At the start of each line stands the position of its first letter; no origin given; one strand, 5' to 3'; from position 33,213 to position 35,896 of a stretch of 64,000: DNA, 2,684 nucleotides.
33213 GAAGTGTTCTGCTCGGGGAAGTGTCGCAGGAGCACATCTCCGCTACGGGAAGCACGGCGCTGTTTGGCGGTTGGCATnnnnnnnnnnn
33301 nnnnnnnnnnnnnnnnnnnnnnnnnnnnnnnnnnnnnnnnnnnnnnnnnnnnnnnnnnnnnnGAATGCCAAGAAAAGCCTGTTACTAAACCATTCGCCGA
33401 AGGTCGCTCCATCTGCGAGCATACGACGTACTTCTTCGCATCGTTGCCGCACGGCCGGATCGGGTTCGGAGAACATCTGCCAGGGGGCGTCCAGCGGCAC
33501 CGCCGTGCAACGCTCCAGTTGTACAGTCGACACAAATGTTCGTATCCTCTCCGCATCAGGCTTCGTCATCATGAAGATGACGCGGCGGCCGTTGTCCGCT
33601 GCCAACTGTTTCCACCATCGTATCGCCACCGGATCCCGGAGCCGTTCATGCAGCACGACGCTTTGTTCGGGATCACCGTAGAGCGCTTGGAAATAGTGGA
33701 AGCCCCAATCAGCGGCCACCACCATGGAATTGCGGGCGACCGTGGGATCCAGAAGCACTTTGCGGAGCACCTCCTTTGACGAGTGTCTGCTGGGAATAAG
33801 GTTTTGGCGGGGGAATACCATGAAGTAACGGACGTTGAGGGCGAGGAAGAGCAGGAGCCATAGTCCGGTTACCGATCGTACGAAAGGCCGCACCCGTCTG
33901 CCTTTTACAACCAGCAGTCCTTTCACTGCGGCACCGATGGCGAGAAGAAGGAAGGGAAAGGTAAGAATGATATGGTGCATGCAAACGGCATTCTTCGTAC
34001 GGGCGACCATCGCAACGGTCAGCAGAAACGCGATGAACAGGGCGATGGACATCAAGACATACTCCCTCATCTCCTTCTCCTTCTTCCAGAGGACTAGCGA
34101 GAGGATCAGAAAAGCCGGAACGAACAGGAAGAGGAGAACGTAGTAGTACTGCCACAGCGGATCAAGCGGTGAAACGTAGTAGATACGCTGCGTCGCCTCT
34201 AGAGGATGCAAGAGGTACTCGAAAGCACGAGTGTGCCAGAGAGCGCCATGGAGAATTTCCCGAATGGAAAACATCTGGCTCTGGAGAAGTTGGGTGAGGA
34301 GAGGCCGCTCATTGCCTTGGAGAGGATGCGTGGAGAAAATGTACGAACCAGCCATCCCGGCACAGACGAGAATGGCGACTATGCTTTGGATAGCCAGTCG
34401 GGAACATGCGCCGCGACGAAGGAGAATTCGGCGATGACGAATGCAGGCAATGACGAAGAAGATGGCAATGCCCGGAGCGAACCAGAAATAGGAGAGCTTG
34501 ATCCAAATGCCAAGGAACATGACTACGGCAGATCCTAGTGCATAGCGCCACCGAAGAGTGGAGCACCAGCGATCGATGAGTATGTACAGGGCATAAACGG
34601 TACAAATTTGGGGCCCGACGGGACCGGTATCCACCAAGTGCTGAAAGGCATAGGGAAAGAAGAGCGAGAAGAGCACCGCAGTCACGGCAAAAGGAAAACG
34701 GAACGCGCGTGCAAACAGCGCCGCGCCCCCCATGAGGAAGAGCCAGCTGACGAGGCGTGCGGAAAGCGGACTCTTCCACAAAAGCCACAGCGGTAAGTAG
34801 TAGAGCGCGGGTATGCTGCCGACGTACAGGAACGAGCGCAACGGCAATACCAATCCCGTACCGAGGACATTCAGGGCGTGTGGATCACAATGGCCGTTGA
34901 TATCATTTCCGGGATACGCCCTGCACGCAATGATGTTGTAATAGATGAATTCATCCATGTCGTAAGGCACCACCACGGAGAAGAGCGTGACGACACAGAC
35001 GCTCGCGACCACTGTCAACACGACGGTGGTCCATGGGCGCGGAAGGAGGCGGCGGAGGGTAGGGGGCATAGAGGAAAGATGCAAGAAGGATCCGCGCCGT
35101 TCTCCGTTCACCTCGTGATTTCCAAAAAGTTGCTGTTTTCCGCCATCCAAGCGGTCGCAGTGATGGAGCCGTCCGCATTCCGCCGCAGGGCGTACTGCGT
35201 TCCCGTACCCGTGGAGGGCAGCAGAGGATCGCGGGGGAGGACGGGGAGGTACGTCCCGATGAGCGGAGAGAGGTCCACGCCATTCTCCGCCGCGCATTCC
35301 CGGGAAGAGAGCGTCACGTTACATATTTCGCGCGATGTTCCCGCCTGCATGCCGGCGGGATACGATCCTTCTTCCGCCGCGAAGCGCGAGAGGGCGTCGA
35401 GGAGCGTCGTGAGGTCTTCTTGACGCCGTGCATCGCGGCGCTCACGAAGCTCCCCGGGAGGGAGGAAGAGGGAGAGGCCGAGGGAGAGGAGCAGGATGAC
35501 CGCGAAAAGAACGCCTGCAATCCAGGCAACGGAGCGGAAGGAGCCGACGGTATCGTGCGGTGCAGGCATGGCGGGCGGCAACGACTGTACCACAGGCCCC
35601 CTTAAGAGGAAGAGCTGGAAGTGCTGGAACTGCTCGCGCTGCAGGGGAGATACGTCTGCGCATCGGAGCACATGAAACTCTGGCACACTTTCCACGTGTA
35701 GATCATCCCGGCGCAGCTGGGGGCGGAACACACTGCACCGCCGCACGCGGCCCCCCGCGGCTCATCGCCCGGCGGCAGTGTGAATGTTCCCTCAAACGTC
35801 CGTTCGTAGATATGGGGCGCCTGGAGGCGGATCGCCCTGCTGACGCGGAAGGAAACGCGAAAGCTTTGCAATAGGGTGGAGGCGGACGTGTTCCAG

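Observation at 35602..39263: Tandem paralogous pseudopilins: a 232-aa form and a 988-aa form with a ~750-aa Cys-rich modular extension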

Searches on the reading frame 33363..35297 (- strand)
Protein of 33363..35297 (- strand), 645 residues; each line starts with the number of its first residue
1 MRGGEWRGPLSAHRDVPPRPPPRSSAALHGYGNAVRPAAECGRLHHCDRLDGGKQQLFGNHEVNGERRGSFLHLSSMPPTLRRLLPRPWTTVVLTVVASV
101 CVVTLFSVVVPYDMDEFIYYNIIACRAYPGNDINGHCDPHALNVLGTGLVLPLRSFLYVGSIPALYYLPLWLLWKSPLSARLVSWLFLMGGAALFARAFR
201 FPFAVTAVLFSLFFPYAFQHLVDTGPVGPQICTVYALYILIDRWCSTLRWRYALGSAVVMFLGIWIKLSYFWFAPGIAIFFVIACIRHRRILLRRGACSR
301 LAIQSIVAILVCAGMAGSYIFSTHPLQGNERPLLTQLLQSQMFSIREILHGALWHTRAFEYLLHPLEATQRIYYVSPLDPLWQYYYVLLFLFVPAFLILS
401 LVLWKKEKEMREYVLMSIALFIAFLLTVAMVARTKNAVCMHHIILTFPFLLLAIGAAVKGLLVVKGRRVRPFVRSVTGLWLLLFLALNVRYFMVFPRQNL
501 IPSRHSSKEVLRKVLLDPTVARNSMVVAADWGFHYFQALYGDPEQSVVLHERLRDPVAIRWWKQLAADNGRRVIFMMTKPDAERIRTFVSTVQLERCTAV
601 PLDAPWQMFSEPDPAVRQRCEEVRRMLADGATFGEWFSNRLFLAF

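Call 6: search_protein_families(library=pfam, proteins=[window:33363-35297:-], max_evalue=0.01)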
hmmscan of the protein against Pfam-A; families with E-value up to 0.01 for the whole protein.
window:33363-35297:- (645 aa): 0 families

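Call 8: search_protein_families(library=ncbifam, proteins=[window:33363-35297:-], max_evalue=1)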
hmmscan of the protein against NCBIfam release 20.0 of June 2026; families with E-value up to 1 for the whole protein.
window:33363-35297:- (645 aa): 0 families

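Call 73: search_protein_families(library=pfam, proteins=[window:33363-35069:-], max_evalue=10)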
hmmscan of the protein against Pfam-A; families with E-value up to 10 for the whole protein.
window:33363-35069:- (569 aa): 2 families
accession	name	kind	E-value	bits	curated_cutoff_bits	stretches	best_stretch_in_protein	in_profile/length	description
PF11694.13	DUF3290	-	1.2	9.5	31.3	1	298-354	7-63/144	Protein of unknown function (DUF3290)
PF12501.13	DUF3708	-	3.4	7.7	24.1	1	302-329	30-59/166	Phosphate ATP-binding cassette transporter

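Call 74: search_solved_structures(query=window:33363-35069:-, max_evalue=10)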
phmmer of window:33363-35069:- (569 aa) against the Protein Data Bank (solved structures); distinct sequences matched with E-value up to 10: 0.

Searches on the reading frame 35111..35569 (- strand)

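Call 73: search_protein_families(library=pfam, proteins=[window:35111-35569:-], max_evalue=10)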
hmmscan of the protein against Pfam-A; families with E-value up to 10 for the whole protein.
window:35111-35569:- (153 aa): 2 families
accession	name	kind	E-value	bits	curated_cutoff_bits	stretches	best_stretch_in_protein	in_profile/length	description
PF07362.18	CcdA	-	0.18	12.6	22.4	1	40-71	34-65/71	Post-segregation antitoxin CcdA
PF17824.6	DUF5586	-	0.2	11.1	26.6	1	40-84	274-318/404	Family of unknown function (DUF5586)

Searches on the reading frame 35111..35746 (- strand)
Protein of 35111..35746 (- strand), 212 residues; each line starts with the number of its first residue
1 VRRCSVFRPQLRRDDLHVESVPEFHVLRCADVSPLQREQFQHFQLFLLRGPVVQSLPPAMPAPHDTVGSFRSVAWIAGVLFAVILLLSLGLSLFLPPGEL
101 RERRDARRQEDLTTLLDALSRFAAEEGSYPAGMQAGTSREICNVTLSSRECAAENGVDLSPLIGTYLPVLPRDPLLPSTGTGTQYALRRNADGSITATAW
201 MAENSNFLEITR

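Call 6: search_protein_families(library=pfam, proteins=[window:35111-35746:-], max_evalue=0.01)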
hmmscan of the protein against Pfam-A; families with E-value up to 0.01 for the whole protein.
window:35111-35746:- (212 aa): 0 families

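Call 8: search_protein_families(library=ncbifam, proteins=[window:35111-35746:-], max_evalue=1)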
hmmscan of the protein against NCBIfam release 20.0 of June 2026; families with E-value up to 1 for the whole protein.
window:35111-35746:- (212 aa): 0 families
